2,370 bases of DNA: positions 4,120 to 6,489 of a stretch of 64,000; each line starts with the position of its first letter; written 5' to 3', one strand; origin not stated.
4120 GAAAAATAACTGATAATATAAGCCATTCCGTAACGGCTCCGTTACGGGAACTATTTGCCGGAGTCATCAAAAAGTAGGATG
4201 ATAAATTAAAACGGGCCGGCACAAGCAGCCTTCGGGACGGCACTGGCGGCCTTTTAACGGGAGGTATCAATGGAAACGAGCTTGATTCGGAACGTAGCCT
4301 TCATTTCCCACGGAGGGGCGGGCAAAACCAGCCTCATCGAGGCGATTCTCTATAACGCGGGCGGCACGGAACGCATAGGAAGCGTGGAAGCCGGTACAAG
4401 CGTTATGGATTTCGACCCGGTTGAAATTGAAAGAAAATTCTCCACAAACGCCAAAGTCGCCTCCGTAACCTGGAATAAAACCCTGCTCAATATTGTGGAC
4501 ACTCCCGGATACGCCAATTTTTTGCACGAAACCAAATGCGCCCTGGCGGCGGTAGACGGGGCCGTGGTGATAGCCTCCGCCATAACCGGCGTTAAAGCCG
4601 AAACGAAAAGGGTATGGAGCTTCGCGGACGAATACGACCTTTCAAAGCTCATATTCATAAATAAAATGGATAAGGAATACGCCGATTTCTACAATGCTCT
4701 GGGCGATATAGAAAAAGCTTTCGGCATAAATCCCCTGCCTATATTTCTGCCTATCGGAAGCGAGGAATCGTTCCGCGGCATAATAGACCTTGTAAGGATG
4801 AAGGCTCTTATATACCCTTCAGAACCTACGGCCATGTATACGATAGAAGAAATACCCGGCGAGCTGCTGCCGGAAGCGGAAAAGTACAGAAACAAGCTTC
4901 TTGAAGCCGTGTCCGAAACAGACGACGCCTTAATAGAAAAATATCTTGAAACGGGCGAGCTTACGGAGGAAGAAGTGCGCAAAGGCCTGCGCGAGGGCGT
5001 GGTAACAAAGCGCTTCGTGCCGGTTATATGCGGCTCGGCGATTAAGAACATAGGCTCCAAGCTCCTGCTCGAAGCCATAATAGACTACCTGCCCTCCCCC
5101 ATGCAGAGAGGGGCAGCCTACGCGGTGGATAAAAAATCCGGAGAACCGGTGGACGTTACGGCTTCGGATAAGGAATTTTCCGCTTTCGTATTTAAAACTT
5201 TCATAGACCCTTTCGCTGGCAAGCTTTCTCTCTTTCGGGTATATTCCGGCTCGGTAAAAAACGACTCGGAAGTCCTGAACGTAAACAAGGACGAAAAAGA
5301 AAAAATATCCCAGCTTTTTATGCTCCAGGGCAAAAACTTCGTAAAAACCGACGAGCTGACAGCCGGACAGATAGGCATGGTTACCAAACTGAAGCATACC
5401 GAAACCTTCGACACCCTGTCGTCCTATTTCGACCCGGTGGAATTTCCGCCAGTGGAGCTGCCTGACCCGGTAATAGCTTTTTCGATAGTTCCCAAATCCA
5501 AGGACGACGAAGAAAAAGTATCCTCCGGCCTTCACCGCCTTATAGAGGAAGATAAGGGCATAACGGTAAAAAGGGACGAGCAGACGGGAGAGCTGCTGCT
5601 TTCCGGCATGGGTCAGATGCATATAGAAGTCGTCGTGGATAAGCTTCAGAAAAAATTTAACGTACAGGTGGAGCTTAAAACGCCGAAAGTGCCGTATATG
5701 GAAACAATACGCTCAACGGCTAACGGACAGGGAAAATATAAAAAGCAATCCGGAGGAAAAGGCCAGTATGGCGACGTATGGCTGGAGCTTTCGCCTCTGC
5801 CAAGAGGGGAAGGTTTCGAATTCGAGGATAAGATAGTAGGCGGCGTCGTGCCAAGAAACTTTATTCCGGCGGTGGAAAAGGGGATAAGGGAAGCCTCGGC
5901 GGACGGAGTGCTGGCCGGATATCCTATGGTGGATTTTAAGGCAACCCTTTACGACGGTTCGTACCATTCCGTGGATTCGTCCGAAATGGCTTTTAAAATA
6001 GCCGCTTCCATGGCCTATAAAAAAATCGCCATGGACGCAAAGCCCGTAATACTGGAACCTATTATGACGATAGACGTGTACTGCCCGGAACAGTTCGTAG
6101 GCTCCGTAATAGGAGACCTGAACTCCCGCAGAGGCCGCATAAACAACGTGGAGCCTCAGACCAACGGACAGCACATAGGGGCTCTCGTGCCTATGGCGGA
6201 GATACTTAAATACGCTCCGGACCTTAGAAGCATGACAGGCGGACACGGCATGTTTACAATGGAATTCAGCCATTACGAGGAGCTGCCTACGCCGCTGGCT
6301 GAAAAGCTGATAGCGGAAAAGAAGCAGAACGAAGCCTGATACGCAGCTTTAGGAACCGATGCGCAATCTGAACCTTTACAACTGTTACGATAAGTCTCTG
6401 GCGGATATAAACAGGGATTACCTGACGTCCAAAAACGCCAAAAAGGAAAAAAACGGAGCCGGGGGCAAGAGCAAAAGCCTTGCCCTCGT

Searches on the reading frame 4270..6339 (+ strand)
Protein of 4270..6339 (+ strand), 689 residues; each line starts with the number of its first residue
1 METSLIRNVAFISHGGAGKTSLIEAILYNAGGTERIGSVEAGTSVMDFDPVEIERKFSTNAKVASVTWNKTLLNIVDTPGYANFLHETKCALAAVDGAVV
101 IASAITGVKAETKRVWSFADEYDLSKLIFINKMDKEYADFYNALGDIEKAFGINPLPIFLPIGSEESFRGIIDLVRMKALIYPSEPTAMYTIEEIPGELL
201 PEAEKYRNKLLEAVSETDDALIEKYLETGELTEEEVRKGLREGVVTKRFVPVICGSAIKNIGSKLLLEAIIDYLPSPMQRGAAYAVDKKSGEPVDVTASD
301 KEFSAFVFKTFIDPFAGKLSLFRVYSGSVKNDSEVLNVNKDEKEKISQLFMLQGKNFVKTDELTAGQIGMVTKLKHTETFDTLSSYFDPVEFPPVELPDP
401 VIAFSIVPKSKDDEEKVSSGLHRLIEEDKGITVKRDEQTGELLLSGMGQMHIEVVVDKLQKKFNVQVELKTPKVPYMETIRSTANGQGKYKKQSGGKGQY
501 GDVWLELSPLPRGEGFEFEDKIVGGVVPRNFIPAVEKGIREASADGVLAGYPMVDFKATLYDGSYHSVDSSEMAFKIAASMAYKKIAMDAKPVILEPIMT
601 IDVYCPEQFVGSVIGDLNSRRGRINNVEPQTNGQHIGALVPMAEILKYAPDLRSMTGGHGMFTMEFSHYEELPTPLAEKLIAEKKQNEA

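Call 33: search_protein_families(library=pfam, proteins=[window:4270-6339:+], max_evalue=0.00001)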
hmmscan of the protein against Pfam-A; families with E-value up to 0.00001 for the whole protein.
window:4270-6339:+ (689 aa): 6 families
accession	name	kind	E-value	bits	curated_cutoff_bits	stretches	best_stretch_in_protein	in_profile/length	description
PF03764.24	EFG_IV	-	1.6e-46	157.4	24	1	472-591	1-121/121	Elongation factor G, domain IV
PF00009.33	GTP_EFTU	-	3.6e-44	151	26.5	1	6-276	3-188/188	Elongation factor Tu GTP binding domain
PF14492.12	EFG_III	-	5e-28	97.4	27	1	397-470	1-74/75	Elongation Factor G, domain III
PF00679.30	EFG_C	-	6.5e-28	97.1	27.9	1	594-679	2-88/89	Elongation factor G C-terminus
PF22042.2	EF-G_D2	-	4.4e-13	49.6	27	1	302-385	1-83/84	Elongation factor G domain 2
PF03144.31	GTP_EFTU_D2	-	5.4e-06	27.2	30.3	0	317-383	1-72/73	Elongation factor Tu domain 2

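Call 55: find_homologous_proteins(query=window:4270-6336:+, max_evalue=1e-100)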
Query window:4270-6336:+ (689 aa): 7823 proteins with E <= 1e-100 among 8000 candidates; the best 120 are listed.
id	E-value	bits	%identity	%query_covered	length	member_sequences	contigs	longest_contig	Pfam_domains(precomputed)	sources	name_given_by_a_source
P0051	0.0e+0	1475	95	100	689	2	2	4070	PF00679.31,PF14492.13,PF00009.34,PF03764.25,PF22042.3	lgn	-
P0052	0.0e+0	1387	89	100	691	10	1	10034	PF00679.31,PF14492.13,PF13476.13,PF00009.34,PF03764.25,PF22042.3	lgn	-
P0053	0.0e+0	1335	86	100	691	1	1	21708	PF00679.31,PF14492.13,PF00009.34,PF03764.25,PF16658.12,PF22042.3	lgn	-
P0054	0.0e+0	1332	86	99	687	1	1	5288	PF00679.31,PF14492.13,PF00009.34,PF03764.25,PF22042.3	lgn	-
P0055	0.0e+0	1324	85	99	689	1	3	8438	PF00679.31,PF14492.13,PF00009.34,PF03764.25,PF16658.12,PF22042.3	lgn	-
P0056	0.0e+0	1309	84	100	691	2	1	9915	PF00679.31,PF14492.13,PF00009.34,PF03764.25,PF16658.12,PF22042.3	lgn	-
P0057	0.0e+0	1299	83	100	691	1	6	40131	PF00679.31,PF14492.13,PF00009.34,PF03764.25,PF16658.12,PF22042.3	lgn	-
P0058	0.0e+0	1287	82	100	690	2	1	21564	PF00679.31,PF14492.13,PF00009.34,PF03764.25,PF16658.12,PF22042.3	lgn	-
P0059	0.0e+0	1287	83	99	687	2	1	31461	PF00679.31,PF14492.13,PF00009.34,PF03764.25,PF03144.32,PF22042.3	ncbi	-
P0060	0.0e+0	1274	82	99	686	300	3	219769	PF00679.31,PF14492.13,PF00009.34,PF03764.25,PF22042.3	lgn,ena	-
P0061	0.0e+0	1265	81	99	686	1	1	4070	PF00679.31,PF14492.13,PF00009.34,PF03764.25,PF22042.3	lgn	-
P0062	0.0e+0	1264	80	100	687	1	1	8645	PF00679.31,PF14492.13,PF00009.34,PF03764.25,PF22042.3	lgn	-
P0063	0.0e+0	1263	81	99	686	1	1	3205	PF00679.31,PF14492.13,PF00009.34,PF03764.25,PF22042.3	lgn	-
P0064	0.0e+0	1261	81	99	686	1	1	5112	PF00679.31,PF14492.13,PF00009.34,PF03764.25,PF22042.3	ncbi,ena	-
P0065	0.0e+0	1259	80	100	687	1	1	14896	PF00679.31,PF14492.13,PF00009.34,PF03764.25,PF22042.3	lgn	-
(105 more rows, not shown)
